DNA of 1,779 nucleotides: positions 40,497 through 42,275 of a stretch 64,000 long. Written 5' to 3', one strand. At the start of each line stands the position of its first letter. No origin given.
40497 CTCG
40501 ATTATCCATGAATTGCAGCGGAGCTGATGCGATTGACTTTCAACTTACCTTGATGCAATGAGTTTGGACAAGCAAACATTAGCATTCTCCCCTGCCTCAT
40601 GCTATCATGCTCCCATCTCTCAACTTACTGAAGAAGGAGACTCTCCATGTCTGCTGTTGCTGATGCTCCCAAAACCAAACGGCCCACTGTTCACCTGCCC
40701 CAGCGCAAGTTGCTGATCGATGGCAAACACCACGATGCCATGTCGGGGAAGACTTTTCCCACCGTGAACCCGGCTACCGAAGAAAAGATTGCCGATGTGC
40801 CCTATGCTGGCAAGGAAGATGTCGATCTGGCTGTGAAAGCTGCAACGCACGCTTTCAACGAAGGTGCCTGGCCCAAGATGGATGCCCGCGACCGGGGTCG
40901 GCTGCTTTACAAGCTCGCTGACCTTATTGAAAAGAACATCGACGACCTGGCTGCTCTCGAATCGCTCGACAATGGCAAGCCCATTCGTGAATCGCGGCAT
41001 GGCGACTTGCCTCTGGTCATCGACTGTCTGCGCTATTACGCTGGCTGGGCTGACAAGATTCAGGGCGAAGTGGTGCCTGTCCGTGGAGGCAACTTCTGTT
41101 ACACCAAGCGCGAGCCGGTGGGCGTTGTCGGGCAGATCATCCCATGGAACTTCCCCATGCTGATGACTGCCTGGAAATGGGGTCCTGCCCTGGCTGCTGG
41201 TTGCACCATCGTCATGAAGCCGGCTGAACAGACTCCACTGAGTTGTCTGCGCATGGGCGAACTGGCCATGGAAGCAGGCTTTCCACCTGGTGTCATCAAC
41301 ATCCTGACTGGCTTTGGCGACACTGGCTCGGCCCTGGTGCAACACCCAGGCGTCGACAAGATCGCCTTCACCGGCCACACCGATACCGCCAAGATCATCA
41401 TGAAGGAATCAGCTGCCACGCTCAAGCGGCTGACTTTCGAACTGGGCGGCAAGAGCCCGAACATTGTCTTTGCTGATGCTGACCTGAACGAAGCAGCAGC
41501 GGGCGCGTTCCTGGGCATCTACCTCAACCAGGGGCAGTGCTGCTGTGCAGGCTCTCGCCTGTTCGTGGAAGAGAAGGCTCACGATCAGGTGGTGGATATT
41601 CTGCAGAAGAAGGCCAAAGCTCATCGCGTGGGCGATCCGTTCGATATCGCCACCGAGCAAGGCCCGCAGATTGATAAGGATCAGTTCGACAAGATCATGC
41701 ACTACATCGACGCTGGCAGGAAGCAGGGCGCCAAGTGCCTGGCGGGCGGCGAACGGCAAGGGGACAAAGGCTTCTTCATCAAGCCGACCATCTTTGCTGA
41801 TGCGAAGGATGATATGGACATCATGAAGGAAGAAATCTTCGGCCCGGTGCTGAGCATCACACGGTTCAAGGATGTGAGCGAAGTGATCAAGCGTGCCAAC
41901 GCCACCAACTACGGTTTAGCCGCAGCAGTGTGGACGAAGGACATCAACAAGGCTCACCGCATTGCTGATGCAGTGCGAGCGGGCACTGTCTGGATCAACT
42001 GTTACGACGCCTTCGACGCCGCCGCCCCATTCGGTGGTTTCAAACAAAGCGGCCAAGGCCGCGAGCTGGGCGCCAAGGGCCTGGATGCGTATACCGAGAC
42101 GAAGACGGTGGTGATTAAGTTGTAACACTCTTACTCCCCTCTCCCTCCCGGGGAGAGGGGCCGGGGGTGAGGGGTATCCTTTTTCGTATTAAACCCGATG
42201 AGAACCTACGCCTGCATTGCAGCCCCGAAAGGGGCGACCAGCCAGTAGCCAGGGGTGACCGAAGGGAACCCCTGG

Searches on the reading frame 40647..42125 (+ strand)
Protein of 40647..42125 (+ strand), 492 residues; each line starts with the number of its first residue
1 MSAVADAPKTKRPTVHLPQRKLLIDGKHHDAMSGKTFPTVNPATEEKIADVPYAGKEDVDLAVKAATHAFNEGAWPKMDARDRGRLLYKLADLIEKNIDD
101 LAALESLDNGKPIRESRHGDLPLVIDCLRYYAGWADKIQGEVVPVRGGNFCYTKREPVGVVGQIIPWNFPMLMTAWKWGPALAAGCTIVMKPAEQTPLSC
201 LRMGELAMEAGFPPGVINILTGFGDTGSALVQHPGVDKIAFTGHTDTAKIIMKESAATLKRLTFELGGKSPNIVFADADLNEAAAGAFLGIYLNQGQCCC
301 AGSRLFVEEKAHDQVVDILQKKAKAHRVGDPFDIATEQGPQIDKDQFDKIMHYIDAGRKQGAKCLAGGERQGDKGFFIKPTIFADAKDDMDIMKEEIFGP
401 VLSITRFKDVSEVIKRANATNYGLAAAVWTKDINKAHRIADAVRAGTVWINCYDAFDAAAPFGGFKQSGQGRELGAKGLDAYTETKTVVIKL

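Call 8: search_protein_families(library=pfam, proteins=[window:40647-42125:+], max_evalue=0.01)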
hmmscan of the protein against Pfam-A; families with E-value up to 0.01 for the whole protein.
window:40647-42125:+ (492 aa): 1 family
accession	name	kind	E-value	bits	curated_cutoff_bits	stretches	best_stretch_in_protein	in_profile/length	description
PF00171.27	Aldedh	-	8.5e-186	618.4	23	1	34-488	6-461/461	Aldehyde dehydrogenase family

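Call 40: find_homologous_proteins(query=window:40647-42125:+, max_evalue=1e-100)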
Query window:40647-42125:+ (492 aa): 7996 proteins with E <= 1e-100 among 8000 candidates; the best 120 are listed.
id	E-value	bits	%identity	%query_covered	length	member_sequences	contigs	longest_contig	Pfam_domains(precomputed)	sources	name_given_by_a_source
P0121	0.0e+0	1117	97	100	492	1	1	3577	PF00171.28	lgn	-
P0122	0.0e+0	1051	91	100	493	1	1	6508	PF00171.28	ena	-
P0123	0.0e+0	1048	91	100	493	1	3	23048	PF00171.28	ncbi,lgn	-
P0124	0.0e+0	1046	91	100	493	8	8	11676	PF00171.28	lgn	-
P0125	0.0e+0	1039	90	100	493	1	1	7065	PF00171.28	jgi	jgi:aldehyde dehydrogenase (NAD+)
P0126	0.0e+0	1037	90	100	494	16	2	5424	PF00171.28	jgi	-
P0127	0.0e+0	1028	89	100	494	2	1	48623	PF00171.28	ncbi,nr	ncbi:MAG TPA: aldehyde dehydrogenase family protein [Gemmatales bacterium]|nr:aldehyde dehydrogenase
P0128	0.0e+0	1021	89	100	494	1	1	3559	PF00171.28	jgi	jgi:aldehyde dehydrogenase (NAD+)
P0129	3.8e-292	987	86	100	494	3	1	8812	PF00171.28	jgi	jgi:aldehyde dehydrogenase (NAD+)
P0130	2.3e-284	962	84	100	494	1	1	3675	PF00171.28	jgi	jgi:aldehyde dehydrogenase (NAD+)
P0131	1.3e-283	959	83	100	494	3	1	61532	PF00171.28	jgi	jgi:aldehyde dehydrogenase (NAD+)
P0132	1.2e-272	923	92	86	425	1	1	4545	PF00171.28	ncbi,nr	ncbi:MAG TPA: aldehyde dehydrogenase family protein, partial [Gemmatales bacterium]|nr:aldehyde dehy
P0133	3.3e-271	918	80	100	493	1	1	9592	PF00171.28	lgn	-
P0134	5.2e-260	881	77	98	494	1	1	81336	PF00171.28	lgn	-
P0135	7.1e-260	881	77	98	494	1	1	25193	PF00171.28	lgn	-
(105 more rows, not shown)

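Call 43: find_encoding_contigs(protein=P0121, flank=10000, max_places=3)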
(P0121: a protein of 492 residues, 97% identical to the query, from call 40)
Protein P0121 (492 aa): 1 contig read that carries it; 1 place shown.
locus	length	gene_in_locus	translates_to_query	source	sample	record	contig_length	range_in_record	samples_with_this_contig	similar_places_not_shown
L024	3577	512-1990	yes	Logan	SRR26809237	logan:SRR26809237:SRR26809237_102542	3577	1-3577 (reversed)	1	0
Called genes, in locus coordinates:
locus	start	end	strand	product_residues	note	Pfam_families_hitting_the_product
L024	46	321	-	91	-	PF05557:MAD (weak)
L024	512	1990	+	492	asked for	PF00171:Aldedh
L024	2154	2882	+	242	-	-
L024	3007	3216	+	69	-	-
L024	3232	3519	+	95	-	-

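Call 44: find_encoding_contigs(protein=P0123, flank=10000, max_places=3)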
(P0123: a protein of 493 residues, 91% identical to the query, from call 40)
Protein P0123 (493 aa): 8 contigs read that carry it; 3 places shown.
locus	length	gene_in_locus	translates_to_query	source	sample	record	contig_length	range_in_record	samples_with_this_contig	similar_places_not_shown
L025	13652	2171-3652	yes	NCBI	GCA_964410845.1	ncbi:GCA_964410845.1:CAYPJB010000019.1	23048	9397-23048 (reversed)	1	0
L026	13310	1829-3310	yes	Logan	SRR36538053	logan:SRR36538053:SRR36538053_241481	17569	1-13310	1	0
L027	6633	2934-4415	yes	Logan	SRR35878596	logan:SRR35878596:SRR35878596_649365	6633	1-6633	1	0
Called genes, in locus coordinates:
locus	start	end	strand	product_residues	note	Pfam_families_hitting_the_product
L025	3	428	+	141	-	?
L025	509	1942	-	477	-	PF00753:Lactamase_B, PF00581:Rhodanese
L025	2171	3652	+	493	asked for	PF00171:Aldedh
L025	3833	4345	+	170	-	-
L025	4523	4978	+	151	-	PF00011:HSP20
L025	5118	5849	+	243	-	PF13489:Methyltransf_23, PF08241:Methyltransf_11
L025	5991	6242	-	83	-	-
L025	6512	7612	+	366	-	PF01145:Band_7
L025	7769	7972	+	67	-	-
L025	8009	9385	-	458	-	PF00479:G6PD_N, PF02781:G6PD_C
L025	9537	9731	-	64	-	-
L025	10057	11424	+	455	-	PF07394:DUF1501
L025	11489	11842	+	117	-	PF03960:ArsC (weak)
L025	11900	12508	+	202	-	PF13431:TPR_17 (faint), PF07719:TPR_2 (faint), PF14559:TPR_19 (weak), PF04362:Iron_traffic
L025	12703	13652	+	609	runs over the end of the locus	PF20695:UbiD_N, PF01977:UbiD, PF20696:UbiD_C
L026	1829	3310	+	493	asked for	PF00171:Aldedh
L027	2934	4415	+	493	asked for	PF00171:Aldedh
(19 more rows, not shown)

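Call 45: find_encoding_contigs(protein=P0127, flank=10000, max_places=3)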
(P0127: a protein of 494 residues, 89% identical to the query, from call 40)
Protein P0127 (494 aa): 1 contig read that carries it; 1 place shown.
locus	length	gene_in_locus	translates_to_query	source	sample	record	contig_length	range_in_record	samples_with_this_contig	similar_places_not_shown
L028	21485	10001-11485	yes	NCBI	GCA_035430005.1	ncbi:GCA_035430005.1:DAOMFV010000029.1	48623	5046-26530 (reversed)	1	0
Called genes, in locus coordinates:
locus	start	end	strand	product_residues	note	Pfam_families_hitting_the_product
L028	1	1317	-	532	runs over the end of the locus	PF00890:FAD_binding_2, PF01266:DAO (weak), PF07992:Pyr_redox_2 (faint), PF02910:Succ_DH_flav_C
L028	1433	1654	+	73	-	-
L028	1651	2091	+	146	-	-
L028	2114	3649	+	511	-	PF08666:SAF (weak), PF04295:GD_AH_second, PF20629:GD_AH_C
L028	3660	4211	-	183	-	-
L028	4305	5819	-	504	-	PF00370:FGGY_N, PF02782:FGGY_C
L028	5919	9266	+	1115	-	PF13606:Ank_3 (faint), PF12796:Ank_2, PF13637:Ank_4 (faint), PF13857:Ank_5, PF00023:Ank (weak), PF13570:Beta-prop_ACSF4 (faint), PF13360:PQQ_2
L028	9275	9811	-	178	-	PF08534:Redoxin, PF00578:AhpC-TSA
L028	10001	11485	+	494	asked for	PF00171:Aldedh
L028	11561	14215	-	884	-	PF04851:ResIII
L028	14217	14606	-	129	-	-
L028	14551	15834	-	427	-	PF01555:N6_N4_Mtase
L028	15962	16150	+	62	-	-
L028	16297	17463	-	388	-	PF07642:BBP2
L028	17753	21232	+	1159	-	PF00176:SNF2-rel_dom (faint), PF17757:UvrB_inter, PF02559:CarD_TRCF_RID, PF00270:DEAD, PF04851:ResIII, PF00271:Helicase_C, PF03461:TRCF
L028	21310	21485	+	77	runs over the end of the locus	PF09720:Unstab_antitox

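Call 64: find_encoding_contigs(protein=window:40647-42125:+, flank=8000, max_places=10)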
Protein window:40647-42125:+ (492 aa): no gene with exactly this product is on record in the collection.

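Call 111: search_protein_families(library=pfam, proteins=[L024:2154-2882:+], max_evalue=0.01)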
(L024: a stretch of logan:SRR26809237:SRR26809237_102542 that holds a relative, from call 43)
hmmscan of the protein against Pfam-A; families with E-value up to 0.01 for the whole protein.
L024:2154-2882:+ (242 aa): 0 families

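Call 112: search_protein_families(library=padloc, proteins=[L024:2154-2882:+], max_evalue=0.01)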
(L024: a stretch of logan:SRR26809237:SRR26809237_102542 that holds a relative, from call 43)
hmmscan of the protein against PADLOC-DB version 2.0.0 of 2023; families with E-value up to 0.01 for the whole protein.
L024:2154-2882:+ (242 aa): 0 families
